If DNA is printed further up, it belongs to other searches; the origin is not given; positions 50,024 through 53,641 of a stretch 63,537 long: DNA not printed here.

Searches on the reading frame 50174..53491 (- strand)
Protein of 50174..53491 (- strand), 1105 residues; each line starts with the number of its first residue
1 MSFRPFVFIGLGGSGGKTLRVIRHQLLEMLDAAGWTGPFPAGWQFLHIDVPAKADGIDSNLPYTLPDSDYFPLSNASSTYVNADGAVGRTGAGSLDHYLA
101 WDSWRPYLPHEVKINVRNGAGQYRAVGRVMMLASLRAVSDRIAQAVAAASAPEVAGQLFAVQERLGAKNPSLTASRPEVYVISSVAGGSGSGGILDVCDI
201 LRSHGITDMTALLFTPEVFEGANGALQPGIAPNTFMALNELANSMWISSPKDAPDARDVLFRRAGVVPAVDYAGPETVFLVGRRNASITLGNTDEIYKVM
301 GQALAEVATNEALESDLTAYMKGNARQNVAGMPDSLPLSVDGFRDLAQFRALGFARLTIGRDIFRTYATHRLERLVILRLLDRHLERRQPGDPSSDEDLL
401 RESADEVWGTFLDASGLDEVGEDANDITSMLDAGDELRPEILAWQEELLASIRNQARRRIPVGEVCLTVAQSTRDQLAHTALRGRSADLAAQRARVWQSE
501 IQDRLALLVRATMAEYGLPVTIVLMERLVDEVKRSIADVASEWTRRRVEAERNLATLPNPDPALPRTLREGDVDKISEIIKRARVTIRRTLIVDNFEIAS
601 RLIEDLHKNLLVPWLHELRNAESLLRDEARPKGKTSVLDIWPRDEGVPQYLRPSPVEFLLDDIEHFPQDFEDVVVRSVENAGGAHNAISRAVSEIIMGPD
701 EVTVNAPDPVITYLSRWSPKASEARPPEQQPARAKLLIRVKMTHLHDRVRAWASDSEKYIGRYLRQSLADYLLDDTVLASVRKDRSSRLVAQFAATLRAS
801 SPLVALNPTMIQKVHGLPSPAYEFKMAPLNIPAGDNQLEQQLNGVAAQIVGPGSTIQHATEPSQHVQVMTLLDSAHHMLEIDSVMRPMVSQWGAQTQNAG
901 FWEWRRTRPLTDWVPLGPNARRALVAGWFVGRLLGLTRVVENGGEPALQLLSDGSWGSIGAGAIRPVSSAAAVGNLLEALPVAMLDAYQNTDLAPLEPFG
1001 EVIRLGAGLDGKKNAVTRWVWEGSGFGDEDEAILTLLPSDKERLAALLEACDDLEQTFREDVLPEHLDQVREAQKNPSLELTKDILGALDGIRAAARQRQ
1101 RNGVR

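Call 103: search_protein_families(library=pfam, proteins=[window:50174-53491:-], max_evalue=0.001)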
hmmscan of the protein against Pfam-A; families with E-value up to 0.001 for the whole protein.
window:50174-53491:- (1105 aa): 1 family
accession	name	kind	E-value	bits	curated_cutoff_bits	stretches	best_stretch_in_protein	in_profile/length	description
PF13809.12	Tubulin_2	-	1.8e-39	136.5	27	1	7-374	1-352/356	Tubulin like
